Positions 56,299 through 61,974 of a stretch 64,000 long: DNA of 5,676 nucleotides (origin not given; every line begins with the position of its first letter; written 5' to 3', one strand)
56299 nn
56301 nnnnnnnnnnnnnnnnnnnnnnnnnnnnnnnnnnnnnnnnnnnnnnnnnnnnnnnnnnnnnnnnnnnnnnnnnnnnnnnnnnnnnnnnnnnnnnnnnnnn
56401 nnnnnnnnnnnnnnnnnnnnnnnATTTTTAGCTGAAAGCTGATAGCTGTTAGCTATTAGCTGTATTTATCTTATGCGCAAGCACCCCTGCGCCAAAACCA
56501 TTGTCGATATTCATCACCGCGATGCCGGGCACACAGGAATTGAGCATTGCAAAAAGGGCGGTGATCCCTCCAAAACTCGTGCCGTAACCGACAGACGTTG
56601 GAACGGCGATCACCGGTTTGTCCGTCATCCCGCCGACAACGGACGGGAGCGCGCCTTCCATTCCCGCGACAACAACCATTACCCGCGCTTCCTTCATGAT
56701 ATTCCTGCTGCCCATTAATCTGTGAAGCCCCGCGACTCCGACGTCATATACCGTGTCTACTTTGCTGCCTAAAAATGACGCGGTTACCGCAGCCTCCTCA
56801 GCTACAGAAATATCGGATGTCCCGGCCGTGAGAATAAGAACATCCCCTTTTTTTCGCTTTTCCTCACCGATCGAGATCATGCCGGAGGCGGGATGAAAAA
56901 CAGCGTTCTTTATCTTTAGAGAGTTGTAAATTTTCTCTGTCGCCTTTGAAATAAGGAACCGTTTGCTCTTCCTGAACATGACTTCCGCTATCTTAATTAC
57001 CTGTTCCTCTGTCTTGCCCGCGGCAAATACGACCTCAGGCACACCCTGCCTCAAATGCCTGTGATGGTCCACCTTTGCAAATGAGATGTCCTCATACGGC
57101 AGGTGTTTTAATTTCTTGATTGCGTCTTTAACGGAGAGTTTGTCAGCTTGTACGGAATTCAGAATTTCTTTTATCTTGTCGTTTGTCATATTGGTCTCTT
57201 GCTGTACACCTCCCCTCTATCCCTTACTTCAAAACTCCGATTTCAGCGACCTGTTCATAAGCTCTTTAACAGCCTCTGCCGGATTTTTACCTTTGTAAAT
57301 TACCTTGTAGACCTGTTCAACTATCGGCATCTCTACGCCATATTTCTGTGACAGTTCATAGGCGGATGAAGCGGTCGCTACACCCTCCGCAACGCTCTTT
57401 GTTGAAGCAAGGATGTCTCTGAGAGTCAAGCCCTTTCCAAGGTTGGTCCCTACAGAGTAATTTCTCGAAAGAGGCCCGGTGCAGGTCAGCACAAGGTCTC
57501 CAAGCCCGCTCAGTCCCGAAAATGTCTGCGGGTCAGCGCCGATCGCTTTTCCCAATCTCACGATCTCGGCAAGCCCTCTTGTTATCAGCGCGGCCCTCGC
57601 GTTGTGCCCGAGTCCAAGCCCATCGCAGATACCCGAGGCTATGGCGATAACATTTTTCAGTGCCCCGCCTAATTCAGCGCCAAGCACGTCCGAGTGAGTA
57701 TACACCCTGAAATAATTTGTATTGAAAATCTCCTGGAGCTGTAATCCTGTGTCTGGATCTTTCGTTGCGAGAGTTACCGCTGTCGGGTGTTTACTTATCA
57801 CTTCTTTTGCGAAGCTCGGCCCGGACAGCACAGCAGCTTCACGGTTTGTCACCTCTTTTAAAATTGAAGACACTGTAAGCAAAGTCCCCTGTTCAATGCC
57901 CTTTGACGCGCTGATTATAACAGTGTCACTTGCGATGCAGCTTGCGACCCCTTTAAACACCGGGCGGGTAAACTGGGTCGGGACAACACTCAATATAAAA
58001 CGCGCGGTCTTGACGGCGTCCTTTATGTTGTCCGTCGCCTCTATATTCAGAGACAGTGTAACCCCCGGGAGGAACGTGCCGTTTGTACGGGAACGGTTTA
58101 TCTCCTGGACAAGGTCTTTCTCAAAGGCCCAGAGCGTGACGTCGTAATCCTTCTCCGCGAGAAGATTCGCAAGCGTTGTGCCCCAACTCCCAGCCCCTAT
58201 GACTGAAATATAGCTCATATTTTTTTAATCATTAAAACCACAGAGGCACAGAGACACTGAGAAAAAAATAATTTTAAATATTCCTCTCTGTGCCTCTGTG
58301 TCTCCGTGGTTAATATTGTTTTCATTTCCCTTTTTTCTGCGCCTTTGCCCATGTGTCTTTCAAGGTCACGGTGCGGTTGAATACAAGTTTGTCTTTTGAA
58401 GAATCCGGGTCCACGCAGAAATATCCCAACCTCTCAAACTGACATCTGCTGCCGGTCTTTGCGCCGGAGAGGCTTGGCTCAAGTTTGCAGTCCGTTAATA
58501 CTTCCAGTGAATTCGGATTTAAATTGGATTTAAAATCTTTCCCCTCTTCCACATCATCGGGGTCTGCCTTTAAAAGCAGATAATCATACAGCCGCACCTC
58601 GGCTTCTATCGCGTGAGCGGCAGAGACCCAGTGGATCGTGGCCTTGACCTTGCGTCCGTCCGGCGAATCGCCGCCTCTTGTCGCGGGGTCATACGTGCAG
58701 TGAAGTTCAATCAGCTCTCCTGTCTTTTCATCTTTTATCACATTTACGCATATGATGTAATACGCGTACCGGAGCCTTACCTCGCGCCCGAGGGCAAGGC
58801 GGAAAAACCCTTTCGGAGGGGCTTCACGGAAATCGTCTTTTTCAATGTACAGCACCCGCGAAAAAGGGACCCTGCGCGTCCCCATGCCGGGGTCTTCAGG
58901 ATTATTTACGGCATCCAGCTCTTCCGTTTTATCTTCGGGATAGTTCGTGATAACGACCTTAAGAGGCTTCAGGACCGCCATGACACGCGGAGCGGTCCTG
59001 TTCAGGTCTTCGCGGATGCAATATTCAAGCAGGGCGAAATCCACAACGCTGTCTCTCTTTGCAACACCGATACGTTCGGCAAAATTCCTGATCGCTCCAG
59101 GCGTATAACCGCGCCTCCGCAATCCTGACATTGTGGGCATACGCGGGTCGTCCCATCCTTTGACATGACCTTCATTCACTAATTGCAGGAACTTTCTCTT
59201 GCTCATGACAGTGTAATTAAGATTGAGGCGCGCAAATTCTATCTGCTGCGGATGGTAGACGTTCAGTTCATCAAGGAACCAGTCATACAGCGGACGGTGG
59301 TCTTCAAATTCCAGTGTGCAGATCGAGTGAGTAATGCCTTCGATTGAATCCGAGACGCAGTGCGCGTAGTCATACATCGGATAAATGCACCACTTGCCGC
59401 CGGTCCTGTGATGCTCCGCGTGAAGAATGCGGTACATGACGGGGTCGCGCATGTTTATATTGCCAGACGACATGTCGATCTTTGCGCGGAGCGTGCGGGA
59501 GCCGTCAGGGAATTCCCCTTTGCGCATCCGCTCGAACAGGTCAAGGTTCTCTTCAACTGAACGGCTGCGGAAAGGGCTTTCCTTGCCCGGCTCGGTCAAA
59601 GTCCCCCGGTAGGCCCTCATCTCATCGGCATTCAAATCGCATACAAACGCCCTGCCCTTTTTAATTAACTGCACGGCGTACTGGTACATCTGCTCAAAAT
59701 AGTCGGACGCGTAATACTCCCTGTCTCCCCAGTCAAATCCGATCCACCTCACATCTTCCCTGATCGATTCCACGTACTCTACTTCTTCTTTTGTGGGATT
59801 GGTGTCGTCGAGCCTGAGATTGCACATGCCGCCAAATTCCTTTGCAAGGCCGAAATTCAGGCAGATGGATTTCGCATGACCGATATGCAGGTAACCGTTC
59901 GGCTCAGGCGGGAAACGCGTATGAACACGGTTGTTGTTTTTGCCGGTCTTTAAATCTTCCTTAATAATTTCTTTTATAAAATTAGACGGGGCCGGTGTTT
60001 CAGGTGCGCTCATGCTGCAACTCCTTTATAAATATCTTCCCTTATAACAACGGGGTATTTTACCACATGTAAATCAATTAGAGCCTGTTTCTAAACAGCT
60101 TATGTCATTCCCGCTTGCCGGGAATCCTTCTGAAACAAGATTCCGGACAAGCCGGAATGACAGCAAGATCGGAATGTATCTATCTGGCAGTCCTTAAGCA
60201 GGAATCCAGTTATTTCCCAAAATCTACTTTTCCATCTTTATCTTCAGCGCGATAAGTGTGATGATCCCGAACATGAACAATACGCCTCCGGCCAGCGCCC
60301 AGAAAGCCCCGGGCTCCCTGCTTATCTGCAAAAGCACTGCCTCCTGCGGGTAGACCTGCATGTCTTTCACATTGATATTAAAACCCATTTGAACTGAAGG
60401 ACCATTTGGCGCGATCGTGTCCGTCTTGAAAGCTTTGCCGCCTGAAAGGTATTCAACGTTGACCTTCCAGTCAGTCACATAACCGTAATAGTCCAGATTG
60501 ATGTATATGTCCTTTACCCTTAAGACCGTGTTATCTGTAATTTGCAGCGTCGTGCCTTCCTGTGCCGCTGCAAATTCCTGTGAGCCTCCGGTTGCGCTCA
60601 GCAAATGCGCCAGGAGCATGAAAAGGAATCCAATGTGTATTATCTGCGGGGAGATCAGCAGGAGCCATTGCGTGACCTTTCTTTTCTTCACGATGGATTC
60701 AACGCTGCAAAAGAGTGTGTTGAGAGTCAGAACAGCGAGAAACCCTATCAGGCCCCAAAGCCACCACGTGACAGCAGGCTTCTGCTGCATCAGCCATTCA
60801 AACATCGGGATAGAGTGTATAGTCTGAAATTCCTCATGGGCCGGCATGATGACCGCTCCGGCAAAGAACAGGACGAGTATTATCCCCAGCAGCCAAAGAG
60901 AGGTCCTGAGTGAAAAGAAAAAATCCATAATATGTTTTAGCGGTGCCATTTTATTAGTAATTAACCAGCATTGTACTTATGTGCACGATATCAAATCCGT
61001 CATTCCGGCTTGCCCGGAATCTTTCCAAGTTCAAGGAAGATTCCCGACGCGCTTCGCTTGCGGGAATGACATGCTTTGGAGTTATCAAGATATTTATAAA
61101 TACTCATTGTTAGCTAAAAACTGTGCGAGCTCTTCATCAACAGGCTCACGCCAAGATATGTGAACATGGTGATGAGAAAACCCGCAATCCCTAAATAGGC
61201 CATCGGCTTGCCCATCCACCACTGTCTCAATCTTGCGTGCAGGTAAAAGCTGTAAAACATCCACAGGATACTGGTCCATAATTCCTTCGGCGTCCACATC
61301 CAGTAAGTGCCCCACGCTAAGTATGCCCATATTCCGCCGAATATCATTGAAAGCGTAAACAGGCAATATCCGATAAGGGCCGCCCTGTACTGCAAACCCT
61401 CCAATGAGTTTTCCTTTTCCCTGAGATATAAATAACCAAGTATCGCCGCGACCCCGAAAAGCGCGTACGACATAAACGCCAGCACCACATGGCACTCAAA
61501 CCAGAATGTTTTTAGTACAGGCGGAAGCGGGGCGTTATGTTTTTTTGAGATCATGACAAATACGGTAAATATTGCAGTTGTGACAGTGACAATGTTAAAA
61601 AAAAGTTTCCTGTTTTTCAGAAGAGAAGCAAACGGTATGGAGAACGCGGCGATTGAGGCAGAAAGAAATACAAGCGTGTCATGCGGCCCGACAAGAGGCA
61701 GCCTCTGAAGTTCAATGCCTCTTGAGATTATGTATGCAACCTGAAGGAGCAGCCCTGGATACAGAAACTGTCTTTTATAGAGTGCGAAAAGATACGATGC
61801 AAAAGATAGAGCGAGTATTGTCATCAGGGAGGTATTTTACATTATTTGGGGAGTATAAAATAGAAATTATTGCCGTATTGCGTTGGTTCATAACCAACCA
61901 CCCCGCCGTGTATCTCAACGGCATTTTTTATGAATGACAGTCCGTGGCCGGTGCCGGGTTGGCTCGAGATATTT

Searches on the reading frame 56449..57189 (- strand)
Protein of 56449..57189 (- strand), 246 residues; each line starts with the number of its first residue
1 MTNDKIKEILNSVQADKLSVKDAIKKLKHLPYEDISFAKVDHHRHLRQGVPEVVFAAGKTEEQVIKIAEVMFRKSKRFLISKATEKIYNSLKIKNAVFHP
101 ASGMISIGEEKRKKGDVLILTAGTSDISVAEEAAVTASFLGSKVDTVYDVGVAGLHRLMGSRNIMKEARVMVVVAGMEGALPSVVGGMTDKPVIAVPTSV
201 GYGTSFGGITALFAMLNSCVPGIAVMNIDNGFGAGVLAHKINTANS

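Call 47: search_protein_families(library=pfam, proteins=[window:56449-57189:-], max_evalue=0.001)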
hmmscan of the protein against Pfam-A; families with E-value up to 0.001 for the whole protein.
window:56449-57189:- (246 aa): 1 family
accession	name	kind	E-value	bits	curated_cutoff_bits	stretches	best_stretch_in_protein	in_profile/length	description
PF00731.26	AIRC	-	5e-14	52.5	30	1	117-243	2-128/148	AIR carboxylase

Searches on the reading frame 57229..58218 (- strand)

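Call 47: search_protein_families(library=pfam, proteins=[window:57229-58218:-], max_evalue=0.001)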
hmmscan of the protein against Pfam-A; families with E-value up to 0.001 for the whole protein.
window:57229-58218:- (329 aa): 8 families
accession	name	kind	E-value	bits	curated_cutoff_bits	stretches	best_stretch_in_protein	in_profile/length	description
PF07479.19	NAD_Gly3P_dh_C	-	3.5e-60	202.8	25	1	177-318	1-142/142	NAD-dependent glycerol-3-phosphate dehydrogenase C-terminus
PF01210.29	NAD_Gly3P_dh_N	-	7.1e-50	169.5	23.1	1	4-156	2-156/158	NAD-dependent glycerol-3-phosphate dehydrogenase N-terminus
PF20618.3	GPD_NAD_C_bact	-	6.7e-23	81.5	27.6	1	237-303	1-66/66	Bacterial GPD, NAD-dependent C-terminal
PF02558.23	ApbA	-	2e-08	34.4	22.2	1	4-112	1-107/150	Ketopantoate reductase PanE/ApbA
PF03446.21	NAD_binding_2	-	2.6e-07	31.2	21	1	4-105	2-93/161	NAD binding domain of 6-phosphogluconate dehydrogenase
PF03807.23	F420_oxidored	-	9.2e-05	23.4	21.6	0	4-106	2-93/94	NADP oxidoreductase coenzyme F420-dependent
PF02737.24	3HCDH_N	-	0.00014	22.3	22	0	4-112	2-121/180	3-hydroxyacyl-CoA dehydrogenase, NAD binding domain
PF03435.24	Sacchrp_dh_NADP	-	0.0003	21.5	25.1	1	4-89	1-86/129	Saccharopine dehydrogenase NADP binding domain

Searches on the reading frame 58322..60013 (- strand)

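Call 47: search_protein_families(library=pfam, proteins=[window:58322-60013:-], max_evalue=0.001)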
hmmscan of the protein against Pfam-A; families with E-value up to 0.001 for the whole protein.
window:58322-60013:- (563 aa): 3 families
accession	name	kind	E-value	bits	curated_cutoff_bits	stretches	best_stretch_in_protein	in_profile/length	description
PF00749.27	tRNA-synt_1c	-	2.4e-114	381.9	23.4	1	30-338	2-313/314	tRNA synthetases class I (E and Q), catalytic domain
PF03950.23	tRNA-synt_1c_C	-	4.4e-30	104.2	23.9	1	341-442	1-91/91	tRNA synthetases class I (E and Q), anti-codon binding domain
PF20974.2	tRNA-synt_1c_C2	-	3e-24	85.9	23.9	1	459-535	1-69/69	tRNA synthetases class I (E and Q), anti-codon binding domain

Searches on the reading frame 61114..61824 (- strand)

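Call 47: search_protein_families(library=pfam, proteins=[window:61114-61824:-], max_evalue=0.001)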
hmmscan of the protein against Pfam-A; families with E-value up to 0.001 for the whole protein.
window:61114-61824:- (236 aa): 1 family
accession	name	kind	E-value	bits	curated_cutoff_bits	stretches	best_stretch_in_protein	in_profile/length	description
PF01578.25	Cytochrom_C_asm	-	3.7e-35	121.9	29.9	1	51-231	8-209/212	Cytochrome C assembly protein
